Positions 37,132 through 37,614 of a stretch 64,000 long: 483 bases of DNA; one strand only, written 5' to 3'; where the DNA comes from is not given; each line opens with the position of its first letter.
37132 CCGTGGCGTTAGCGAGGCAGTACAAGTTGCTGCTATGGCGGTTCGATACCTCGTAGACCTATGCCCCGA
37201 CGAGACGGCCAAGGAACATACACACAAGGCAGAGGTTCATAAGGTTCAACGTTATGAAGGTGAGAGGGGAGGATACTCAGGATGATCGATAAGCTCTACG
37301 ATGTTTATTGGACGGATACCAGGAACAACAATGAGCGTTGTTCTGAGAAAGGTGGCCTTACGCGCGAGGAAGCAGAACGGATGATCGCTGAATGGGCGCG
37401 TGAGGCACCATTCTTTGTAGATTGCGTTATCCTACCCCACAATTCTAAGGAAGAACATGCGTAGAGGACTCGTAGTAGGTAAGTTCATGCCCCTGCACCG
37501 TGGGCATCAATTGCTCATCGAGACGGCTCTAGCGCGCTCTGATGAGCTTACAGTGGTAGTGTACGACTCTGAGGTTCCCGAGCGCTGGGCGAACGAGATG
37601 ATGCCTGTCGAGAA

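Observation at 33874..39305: NAD+ salvage genes in a phage: PnuC-like transporter, NadR (NMNAT + ribosylnicotinamide kinase), MazG-like NTP-PPase and a metallophosphoesterase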

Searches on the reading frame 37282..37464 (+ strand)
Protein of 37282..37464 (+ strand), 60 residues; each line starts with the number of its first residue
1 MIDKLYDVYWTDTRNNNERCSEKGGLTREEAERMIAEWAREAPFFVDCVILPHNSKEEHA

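Call 3: search_protein_families(library=pfam, proteins=[window:37282-37464:+], max_evalue=0.01)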
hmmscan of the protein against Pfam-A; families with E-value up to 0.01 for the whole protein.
window:37282-37464:+ (60 aa): 0 families

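Call 6: search_protein_families(library=phrogs, proteins=[window:37282-37464:+], max_evalue=0.001)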
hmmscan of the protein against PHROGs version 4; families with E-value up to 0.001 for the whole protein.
window:37282-37464:+ (60 aa): 0 families

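Call 60: search_protein_families(library=pfam, proteins=[window:37282-37464:+], max_evalue=10)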
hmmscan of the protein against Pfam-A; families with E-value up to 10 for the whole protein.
window:37282-37464:+ (60 aa): 1 family
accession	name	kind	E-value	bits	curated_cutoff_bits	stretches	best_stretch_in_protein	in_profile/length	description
PF22309.2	HK-GC-Chemotax_sensor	-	0.27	11.8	27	1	14-52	11-48/122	HK/GC/Chemotaxis protein-like, sensor domain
